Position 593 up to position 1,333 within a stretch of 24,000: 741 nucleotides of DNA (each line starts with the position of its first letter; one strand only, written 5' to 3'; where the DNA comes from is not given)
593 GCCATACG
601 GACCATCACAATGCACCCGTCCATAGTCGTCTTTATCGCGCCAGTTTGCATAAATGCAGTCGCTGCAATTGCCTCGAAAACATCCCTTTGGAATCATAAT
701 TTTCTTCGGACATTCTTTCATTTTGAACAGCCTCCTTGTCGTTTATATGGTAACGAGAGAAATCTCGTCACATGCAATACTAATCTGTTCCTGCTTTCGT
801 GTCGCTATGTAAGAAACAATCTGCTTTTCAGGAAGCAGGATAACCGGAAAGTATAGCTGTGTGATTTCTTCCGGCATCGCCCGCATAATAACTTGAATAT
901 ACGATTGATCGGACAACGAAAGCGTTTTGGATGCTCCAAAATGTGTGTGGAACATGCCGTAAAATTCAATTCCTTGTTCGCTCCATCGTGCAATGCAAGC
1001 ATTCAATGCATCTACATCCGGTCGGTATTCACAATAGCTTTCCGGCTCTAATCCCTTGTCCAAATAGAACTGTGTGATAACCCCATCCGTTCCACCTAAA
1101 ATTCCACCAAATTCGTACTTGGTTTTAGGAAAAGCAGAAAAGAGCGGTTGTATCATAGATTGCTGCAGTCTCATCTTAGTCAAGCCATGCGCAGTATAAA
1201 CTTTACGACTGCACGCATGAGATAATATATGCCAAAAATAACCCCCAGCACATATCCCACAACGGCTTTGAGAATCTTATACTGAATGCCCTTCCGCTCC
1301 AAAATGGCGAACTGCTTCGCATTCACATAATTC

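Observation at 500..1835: Orphan JAMM/MPN protease operon with two small membrane proteins and a Cys-rich miniprotein, lacking any ubiquitin-like/E1/E2 partner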

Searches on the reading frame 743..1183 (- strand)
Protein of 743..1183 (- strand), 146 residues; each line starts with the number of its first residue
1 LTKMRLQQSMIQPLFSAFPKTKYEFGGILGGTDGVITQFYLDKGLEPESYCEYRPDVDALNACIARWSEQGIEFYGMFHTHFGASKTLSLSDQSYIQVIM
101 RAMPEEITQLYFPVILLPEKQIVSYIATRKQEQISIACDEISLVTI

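Call 3: search_protein_families(library=pfam, proteins=[window:743-1183:-], max_evalue=1)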
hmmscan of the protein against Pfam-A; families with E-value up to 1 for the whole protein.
window:743-1183:- (146 aa): 2 families
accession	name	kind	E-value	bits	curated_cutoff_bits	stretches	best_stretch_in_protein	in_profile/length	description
PF14464.11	Prok-JAB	-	0.024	14.9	25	1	21-99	16-93/114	Prokaryotic homologs of the JAB domain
PF09043.17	Lys-AminoMut_A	-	0.11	11.4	25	1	58-108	385-439/508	D-Lysine 5,6-aminomutase TIM-barrel domain of alpha subunit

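Call 4: search_protein_families(library=padloc, proteins=[window:743-1183:-], max_evalue=1)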
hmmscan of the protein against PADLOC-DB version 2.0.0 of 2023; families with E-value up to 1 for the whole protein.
window:743-1183:- (146 aa): 6 families
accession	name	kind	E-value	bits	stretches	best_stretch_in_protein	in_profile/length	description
PDLC00890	JAB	-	5.8e-05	20.6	1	8-122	16-138/157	JAB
PDLC00891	JAB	-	0.00012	19.5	1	49-101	64-116/159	JAB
PDLC00898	JAB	-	0.00052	17.6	1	52-108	73-129/162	JAB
PDLC00896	JAB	-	0.0037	15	1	18-135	29-151/159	JAB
PDLC00909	JAB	-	0.0056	14.4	1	68-136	94-160/168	JAB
PDLC00903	JAB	-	0.038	11.9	1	64-132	81-149/166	JAB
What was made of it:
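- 743..1183 (-): JAMM/MPN+ metalloprotease (JAB); the likely start is ATG 1174, giving 143 aa. PADLOC JAB scores 5.8e-5 (call 4).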

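Call 5: search_protein_families(library=phrogs, proteins=[window:743-1183:-], max_evalue=1)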
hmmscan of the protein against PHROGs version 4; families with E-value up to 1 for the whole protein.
window:743-1183:- (146 aa): 1 family
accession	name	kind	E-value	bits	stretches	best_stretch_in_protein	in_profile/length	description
phrog_23597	-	unknown function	0.13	13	1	32-123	46-130/152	-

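Call 6: search_protein_families(library=ncbifam, proteins=[window:743-1183:-], max_evalue=1)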
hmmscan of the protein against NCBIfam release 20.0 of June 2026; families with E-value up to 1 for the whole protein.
window:743-1183:- (146 aa): 1 family
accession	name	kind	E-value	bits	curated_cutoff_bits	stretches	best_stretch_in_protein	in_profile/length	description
NF052384.1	Lys_5_6_mutase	equivalog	0.046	12.3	600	1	58-108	386-440/511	lysine 5,6-aminomutase subunit alpha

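Call 10: find_homologous_proteins(query=window:743-1183:-)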
Query window:743-1183:- (146 aa): 8 proteins with E <= 0.001 among 14 candidates.
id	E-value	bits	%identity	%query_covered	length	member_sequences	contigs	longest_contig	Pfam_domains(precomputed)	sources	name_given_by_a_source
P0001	1.5e-86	305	94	100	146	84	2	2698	-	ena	-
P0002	1.1e-65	238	92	80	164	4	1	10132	-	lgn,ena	-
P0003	8.5e-33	131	45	95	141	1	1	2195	-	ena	-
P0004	9.7e-28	115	38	92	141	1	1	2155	-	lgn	-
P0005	4.5e-25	106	38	97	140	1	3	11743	-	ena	-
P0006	4.1e-23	100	38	95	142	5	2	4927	-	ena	-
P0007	2.9e-20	91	39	95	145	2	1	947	PF14464.12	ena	-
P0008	7.4e-19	86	45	62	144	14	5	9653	-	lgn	-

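Call 12: find_encoding_contigs(protein=P0005, flank=6000, max_places=4)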
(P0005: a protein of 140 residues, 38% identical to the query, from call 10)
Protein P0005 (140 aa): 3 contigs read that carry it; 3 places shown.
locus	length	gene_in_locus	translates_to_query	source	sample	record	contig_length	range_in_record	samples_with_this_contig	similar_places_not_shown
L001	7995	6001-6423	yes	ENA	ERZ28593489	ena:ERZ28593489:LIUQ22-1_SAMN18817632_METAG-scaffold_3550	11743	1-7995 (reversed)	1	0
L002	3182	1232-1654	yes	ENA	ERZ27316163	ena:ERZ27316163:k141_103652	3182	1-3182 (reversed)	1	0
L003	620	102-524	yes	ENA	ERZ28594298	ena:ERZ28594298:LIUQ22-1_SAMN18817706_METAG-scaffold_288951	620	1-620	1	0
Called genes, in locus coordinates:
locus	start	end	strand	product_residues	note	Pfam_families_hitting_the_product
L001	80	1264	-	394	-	-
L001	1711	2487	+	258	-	PF01479:S4 (weak), PF01728:FtsJ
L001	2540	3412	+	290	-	PF01513:NAD_kinase, PF20143:NAD_kinase_C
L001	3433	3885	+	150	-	PF01316:Arg_repressor, PF02863:Arg_repressor_C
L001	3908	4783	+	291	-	-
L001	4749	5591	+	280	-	-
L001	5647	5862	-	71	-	PF12844:HTH_19, PF13560:HTH_31, PF01381:HTH_3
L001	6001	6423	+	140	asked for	-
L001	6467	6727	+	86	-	-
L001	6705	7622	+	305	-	PF13432:TPR_16 (faint), PF08238:Sel1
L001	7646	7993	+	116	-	?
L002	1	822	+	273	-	?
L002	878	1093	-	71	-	PF12844:HTH_19, PF13560:HTH_31, PF01381:HTH_3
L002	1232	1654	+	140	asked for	-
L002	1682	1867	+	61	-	-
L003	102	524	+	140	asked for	-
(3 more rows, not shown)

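Call 13: find_encoding_contigs(protein=P0008, flank=6000, max_places=5)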
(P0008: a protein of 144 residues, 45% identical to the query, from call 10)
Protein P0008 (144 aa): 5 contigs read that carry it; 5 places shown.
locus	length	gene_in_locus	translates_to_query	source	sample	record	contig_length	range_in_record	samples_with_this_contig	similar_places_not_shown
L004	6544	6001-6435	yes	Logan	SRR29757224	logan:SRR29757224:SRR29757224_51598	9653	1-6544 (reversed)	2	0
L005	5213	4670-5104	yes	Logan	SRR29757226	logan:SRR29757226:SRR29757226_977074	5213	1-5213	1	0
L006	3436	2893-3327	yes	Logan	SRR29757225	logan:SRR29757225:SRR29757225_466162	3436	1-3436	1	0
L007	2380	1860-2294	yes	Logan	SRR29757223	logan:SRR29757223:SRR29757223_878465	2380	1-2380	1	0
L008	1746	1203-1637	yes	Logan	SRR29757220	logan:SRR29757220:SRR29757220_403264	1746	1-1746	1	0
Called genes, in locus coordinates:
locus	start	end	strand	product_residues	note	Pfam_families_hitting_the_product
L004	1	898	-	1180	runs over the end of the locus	PF00069:Pkinase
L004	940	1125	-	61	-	-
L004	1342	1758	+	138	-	-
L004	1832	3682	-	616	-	-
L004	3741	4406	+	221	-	-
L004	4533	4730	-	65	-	-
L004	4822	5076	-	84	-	-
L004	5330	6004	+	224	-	PF08238:Sel1 (faint)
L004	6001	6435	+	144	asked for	-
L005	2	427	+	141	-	?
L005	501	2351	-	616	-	-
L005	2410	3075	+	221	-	-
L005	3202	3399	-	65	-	-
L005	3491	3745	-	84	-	-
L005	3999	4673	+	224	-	PF08238:Sel1 (faint)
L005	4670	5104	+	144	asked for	-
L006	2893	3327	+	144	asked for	-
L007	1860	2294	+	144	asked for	-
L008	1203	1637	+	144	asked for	-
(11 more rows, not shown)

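Call 14: find_encoding_contigs(protein=P0002, flank=6000, max_places=3)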
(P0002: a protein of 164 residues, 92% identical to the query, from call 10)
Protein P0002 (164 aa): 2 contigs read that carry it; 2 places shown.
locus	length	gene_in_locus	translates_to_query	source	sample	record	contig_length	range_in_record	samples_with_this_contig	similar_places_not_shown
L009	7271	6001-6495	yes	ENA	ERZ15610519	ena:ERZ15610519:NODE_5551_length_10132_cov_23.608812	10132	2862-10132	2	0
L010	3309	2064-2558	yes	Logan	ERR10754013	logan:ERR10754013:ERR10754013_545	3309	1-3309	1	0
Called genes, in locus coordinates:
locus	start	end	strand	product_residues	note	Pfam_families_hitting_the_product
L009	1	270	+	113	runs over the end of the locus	-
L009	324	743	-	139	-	PF03652:RuvX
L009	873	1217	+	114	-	-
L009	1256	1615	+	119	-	-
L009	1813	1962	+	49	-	PF00471:Ribosomal_L33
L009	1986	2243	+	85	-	PF00584:SecE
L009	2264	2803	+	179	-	PF02357:NusG, PF00467:KOW (weak)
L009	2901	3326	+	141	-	PF03946:Ribosomal_L11_N, PF00298:Ribosomal_L11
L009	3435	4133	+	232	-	PF00687:Ribosomal_L1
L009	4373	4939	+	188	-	PF00466:Ribosomal_L10, PF27436:RL10_C (weak)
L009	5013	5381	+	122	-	PF16320:Ribosomal_L12_N, PF00542:Ribosomal_L12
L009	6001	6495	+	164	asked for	-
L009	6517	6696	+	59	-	-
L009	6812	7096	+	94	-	-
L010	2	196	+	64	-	?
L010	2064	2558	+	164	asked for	-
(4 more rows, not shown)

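Call 18: find_encoding_contigs(protein=P0006, flank=6000, max_places=3)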
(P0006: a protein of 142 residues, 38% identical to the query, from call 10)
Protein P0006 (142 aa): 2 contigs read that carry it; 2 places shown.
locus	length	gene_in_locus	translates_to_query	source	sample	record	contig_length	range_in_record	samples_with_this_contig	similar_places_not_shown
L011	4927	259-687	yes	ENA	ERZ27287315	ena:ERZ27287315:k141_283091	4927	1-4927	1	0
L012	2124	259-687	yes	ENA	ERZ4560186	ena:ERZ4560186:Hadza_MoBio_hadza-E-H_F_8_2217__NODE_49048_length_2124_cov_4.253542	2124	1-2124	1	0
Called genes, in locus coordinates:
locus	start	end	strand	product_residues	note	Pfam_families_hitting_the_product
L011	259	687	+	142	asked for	-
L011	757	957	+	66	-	-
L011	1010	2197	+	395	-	-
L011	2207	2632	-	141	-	PF07638:Sigma70_ECF (weak), PF08281:Sigma70_r4_2 (weak)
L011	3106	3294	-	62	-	PF14205:Cys_rich_KTR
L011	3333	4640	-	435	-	PF05569:Peptidase_M56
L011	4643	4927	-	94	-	?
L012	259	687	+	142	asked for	-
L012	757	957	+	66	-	-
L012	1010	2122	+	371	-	?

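Call 19: find_encoding_contigs(protein=P0003, flank=6000, max_places=3)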
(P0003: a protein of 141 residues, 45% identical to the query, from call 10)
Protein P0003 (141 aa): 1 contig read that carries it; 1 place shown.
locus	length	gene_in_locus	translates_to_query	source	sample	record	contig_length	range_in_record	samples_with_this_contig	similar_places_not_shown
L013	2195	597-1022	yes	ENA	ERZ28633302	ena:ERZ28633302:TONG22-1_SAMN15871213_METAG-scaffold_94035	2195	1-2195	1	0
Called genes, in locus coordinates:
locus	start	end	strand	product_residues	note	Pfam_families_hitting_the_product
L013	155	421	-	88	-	PF13443:HTH_26 (weak), PF12844:HTH_19, PF13560:HTH_31, PF01381:HTH_3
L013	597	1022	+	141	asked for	-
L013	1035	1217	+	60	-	-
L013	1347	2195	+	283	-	?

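Call 20: find_encoding_contigs(protein=P0004, flank=6000, max_places=3)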
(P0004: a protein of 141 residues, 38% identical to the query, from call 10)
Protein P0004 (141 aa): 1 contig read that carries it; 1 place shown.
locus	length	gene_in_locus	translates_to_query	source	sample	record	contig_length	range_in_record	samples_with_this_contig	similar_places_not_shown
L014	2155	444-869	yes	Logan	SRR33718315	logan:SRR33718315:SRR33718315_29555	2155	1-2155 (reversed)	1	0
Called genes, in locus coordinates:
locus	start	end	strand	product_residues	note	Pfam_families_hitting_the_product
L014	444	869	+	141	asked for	-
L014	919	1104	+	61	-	-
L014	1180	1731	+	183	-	-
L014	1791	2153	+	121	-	?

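Call 33: find_related_loci(query=A3, collection=viral_contigs, flank=6000)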
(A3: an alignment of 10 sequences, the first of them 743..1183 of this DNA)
Query A3 (146 aa) in viral_contigs; peptide patterns used: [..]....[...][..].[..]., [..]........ (x = any residue, [..] = any of these).
96 stretches matched a pattern; 8 encode a relative of the query (tblastn E <= 1e-3); 8 distinct loci.
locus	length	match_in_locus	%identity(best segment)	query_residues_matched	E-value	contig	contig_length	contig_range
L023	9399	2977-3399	44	4-144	5e-38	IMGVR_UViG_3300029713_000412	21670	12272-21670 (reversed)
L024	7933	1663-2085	44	4-144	5e-38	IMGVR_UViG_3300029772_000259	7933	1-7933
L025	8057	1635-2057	44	4-144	5e-38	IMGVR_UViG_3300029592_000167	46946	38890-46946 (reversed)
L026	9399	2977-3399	44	4-144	6e-38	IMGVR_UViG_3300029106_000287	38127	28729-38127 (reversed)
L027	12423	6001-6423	44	4-144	6e-38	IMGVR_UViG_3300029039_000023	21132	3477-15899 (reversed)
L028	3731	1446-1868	44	4-144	6e-38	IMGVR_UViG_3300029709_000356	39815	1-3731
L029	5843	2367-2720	48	24-141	1e-36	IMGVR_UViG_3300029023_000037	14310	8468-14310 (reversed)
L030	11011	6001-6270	29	24-116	2e-11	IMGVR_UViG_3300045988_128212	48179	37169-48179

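Call 40: find_homologous_proteins(query=A3, max_evalue=0.001)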
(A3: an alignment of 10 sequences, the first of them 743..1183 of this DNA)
Query A3 (10 sequences) (146 aa, profile of the alignment): 390 proteins with E <= 0.001 among 1401 candidates; the best 120 are listed.
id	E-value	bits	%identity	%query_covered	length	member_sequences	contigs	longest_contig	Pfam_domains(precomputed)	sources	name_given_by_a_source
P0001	3.3e-55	203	94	100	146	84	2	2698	-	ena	-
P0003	4.7e-55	203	45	95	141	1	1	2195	-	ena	-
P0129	2.1e-51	191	41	97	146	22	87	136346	-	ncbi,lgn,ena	-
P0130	3.2e-51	191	41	97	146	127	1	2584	-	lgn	-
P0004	3.9e-51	190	38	92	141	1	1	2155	-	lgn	-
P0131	8.8e-51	189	39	94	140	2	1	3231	-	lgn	-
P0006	2.6e-50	188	38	95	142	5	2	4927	-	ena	-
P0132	4.0e-50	187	44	89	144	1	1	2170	-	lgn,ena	-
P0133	6.8e-50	186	44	96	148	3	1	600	-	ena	-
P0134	7.2e-50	186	41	91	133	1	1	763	PF14464.12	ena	-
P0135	1.4e-49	185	40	97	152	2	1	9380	-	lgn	-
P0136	2.3e-49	185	36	97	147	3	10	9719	-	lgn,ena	-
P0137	2.5e-49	184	41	97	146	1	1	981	-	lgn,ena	-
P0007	2.7e-49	184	39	95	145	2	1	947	PF14464.12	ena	-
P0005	3.2e-48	181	38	97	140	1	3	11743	-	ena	-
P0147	2.7e-47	178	40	81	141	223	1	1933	PF14464.12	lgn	-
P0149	3.3e-47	178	38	95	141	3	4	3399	PF14464.12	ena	-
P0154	7.2e-47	176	46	95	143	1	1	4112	PF14464.12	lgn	-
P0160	1.1e-46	176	40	94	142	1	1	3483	PF14464.12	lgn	-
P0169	5.2e-46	174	43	82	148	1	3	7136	PF14464.12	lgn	-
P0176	1.5e-45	172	40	83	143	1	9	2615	PF14464.12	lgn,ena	-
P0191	1.6e-44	169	38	97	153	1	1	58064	PF14464.12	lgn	-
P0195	2.5e-44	168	39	95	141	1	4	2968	PF14464.12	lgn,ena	-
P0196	2.7e-44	168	42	87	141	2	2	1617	PF14464.12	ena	-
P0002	5.8e-44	167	92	80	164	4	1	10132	-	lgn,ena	-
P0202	6.3e-44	167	30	97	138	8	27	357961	PF14464.12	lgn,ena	-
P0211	1.6e-43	166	39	97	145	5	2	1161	PF14464.12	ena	-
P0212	1.8e-43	165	36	97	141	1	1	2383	PF14464.12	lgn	-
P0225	7.9e-43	163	42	97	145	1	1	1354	PF14464.12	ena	-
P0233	2.1e-42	162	33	97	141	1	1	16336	PF14464.12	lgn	-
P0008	2.3e-42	162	45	62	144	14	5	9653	-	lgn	-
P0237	2.6e-42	162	35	97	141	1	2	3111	PF14464.12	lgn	-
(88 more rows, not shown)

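Call 52: search_protein_families(library=pfam, proteins=[L013:1329-2195:+], max_evalue=0.1)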
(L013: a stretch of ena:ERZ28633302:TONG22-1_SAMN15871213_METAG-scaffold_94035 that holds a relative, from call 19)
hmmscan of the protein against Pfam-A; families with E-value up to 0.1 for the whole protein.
L013:1329-2195:+ (289 aa): 0 families

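Call 55: search_protein_families(library=pfam, proteins=[L027:2277-3014:+, L027:2965-4338:+, L027:7080-7493:+, L027:7925-8545:+, L027:8466-9974:+, L027:10303-10827:+, L027:10846-11925:+, L027:6724-7044:-], max_evalue=0.001)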
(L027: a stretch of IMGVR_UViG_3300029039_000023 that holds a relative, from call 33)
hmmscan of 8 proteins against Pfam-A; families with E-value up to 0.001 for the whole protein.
L027:2277-3014:+ (245 aa): 2 families
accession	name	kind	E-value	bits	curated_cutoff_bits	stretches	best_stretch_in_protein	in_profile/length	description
PF04397.21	LytTR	-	1.2e-18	67.6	22.6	1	145-235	4-96/98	LytTr DNA-binding domain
PF00072.30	Response_reg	-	9.2e-12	45.6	30.2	1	4-119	2-110/111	Response regulator receiver domain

L027:2965-4338:+ (457 aa): 2 families
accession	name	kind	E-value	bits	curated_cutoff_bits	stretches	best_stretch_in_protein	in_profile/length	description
PF14501.12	HATPase_c_5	-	1.9e-15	57.1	22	1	354-445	1-93/102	GHKL domain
PF02518.31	HATPase_c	-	7.7e-05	23.5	26.4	1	362-440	9-93/111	Histidine kinase-, DNA gyrase B-, and HSP90-like ATPase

L027:7080-7493:+ (137 aa): 0 families

L027:7925-8545:+ (206 aa): 1 family
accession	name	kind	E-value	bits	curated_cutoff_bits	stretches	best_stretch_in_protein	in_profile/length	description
PF04233.19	Phage_Mu_F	-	3.5e-17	63.6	29.6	1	54-157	4-111/112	Phage Mu protein F like protein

L027:8466-9974:+ (502 aa): 3 families
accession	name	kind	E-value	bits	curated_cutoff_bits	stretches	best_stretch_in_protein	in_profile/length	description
PF06152.16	Phage_min_cap2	-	3.1e-24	86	26.3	1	23-174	208-366/366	Phage minor capsid protein 2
PF03496.20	ADPrib_exo_Tox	-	9.7e-17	61.4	23.4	1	342-494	8-179/196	ADP-ribosyltransferase exoenzyme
PF01129.24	ART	-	0.00082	19.2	22.3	0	350-495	61-207/222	NAD:arginine ADP-ribosyltransferase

L027:10303-10827:+ (174 aa): 0 families

L027:10846-11925:+ (359 aa): 0 families

L027:6724-7044:- (106 aa): 0 families
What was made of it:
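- Tried and rejected: IMG/VR hits are mostly one lineage at a prophage border (calls 33 and 55).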

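Call 57: predict_structure(alignment_id=A6)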
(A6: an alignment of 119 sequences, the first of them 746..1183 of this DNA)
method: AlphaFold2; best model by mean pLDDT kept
length: 146 residues; sequences in the alignment: 119
mean_pLDDT: 92.6   pTM: 0.87
mean pLDDT of the five models: 92.6, 91.9, 91.3, 91.1, 89.2
residues with pLDDT >= 90: 119; 70-90: 24; 50-70: 3; < 50: 0
segments of 3 or more residues with pLDDT < 50: none
pLDDT, mean of each block of 10 residues (from residue 1): 89 94 93 97 81 88 97 97 86 95 95 94 96 94 93
secondary structure, 60 per line:
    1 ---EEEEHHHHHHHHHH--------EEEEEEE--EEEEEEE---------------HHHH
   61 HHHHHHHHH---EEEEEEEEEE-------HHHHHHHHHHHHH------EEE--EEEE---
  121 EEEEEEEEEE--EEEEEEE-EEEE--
elements in order: E4-7 H8-17 E26-32 E35-41 H57-69 E73-82 H90-102 E109-111 E114-117 E121-130 E133-139 E141-144
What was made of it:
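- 743..1183 (-): AF2 pLDDT is 92.6 (call 57).
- On JAMM/MPN+ (JAB) metalloprotease superfamily: The AF2 model has pLDDT 92.6 (call 57).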

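Call 61: fold_search(model_id=the predicted structure, library=pdb)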
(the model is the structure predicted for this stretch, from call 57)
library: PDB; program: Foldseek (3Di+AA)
matches with E <= 10: 726; with E <= 0.001: 164
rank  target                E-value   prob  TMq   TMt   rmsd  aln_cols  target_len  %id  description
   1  5lda_A                4.0e-09  1.00  0.74  0.82   2.9       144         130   15  Structure of deubiquitinating enzyme homolog (Pyrococcus furiosus JAMM1) in complex with ubiquitin-like SAMP2. (released 2017-06-21)
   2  5ld9_A                4.3e-09  1.00  0.72  0.80   2.9       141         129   13  Structure of deubiquitinating enzyme homolog, Pyrococcus furiosus JAMM1. (released 2017-05-17)
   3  5ld9_B                5.1e-09  1.00  0.75  0.86   2.4       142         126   12  Structure of deubiquitinating enzyme homolog, Pyrococcus furiosus JAMM1. (released 2017-05-17)
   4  2o96_A                2.3e-07  1.00  0.59  0.56   5.5       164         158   12  Crystal Structure of the Metal-Free Dimeric Human Mov34 MPN domain (residues 1-177) (released 2007-07-17)
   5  2kks_MODEL_1_A        2.7e-07  1.00  0.68  0.68   3.8       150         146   20  Solution Structure Of Protein DSY2949 From Desulfitobacterium hafniense. Northeast Structural Genomics Consort (released 2009-08-25)
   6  2o96_B                3.3e-07  1.00  0.59  0.55   5.5       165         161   12  Crystal Structure of the Metal-Free Dimeric Human Mov34 MPN domain (residues 1-177) (released 2007-07-17)
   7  5m5q                  7.7e-07  1.00  0.57  0.40   8.0       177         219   15  COPS5(2-257) IN COMPLEX WITH A AZAINDOLE (COMPOUND 4) (released 2017-01-11)
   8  8ppl_I4               1.7e-06  1.00  0.62  0.37   5.0       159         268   15  MERS-CoV Nsp1 bound to the human 43S pre-initiation complex (released 2023-10-18)
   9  4ocl_D                1.8e-06  1.00  0.61  0.56   4.9       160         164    9  Crystal Structure of the Rpn8-Rpn11 MPN domain heterodimer, crystal form Ia (released 2014-01-29)
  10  4ocm_D                2.1e-06  1.00  0.61  0.55   5.0       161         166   10  Crystal Structure of the Rpn8-Rpn11 MPN domain heterodimer, crystal form Ib (released 2014-01-29)
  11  9qo3_E                2.6e-06  1.00  0.61  0.33   7.2       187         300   16  Dissociation-state-2 of 9-subunit CSN and SCF (SKP1-SKP2-CKS1) complex (released 2026-02-18)
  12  9e5z_E                3.0e-06  1.00  0.63  0.34   6.2       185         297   16  Cryo-EM structure of COP9 signalosome (released 2025-12-03)
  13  5u4p_A                3.2e-06  1.00  0.63  0.54   4.9       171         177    9  Protein-protein complex between 26S proteasome regulatory subunit RPN8, RPN11, and Ubiquitin S31 (released 2017-09-06)
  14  4owp_A                3.2e-06  1.00  0.63  0.55   5.0       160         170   10  Crystal structure of rpn11 in a heterodimer complex with rpn8, representing the active portion of the proteasome lid. (released 2015-08-05)
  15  4ocl_A                3.2e-06  1.00  0.58  0.53   5.2       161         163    9  Crystal Structure of the Rpn8-Rpn11 MPN domain heterodimer, crystal form Ia (released 2014-01-29)
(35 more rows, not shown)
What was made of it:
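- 743..1183 (-): Foldseek matches PfJAMM1 with TM 0.74-0.86 (call 61).
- On JAMM/MPN+ (JAB) metalloprotease superfamily: The best is PfJAMM1, TM 0.74-0.86 (call 61).
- Closest known: CBASS Cap3 and Bil BilC. Same: Cap3 structure 9ILD appears among the fold matches (call 61).
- The closest solved structure to the JAB is the desampylase PfJAMM1 bound to SAMP2 (call 61).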

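Call 64: search_solved_structures(query=A6, max_evalue=1, show_alignments=2)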
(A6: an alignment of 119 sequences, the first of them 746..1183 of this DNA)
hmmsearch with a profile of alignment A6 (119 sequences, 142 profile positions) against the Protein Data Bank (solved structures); distinct sequences matched with E-value up to 1: 12.
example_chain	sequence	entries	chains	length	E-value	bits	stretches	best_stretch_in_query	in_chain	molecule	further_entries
5lda_A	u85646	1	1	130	8.7e-06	28.6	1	2-82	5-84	JAMM1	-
5ld9_A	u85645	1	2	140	1.1e-05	28.3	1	2-82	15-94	JAMM1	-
4gos_A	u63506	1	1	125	0.051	16.4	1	24-91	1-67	V-set domain-containing T-cell activation inhibitor 1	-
2kks_A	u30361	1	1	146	0.16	14.8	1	4-91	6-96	Uncharacterized protein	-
2zv6_A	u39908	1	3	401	0.17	14.7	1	73-130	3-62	Serpin B3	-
7l97_A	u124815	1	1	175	0.18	14.6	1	13-90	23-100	AMSH-like protease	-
2znr_A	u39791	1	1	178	0.19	14.6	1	13-90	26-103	AMSH-like protease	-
4msd_A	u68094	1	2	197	0.63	12.9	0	4-91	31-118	AMSH-like protease sst2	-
1xrs_A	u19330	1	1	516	0.72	12.7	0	58-105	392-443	D-lysine 5,6-aminomutase alpha subunit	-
4jxe_A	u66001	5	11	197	0.82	12.5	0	4-91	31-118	AMSH-like protease sst2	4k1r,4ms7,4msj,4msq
9le4_B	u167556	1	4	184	0.94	12.3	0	15-91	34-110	STAM-binding protein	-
3rzu_A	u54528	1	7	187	0.97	12.3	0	15-91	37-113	STAM-binding protein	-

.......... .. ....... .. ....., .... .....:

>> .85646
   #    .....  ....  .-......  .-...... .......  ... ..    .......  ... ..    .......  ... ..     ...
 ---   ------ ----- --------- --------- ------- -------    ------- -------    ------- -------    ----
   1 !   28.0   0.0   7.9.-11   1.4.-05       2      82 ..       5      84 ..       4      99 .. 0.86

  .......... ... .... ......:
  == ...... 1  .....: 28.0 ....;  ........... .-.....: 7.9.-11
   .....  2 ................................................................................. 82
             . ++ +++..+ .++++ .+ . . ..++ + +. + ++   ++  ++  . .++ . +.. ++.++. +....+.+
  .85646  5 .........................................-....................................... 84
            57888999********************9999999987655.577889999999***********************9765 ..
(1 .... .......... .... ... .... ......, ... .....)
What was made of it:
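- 743..1183 (-): The family profile matches JAMM1 at 8.7e-6 (call 64).
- Closest known: Archaeal minimal JAMM desampylase. Same: It is the best structural match (TM 0.74-0.86, E = 4e-9, call 61) and the best sequence-profile match (8.7e-6, call 64).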
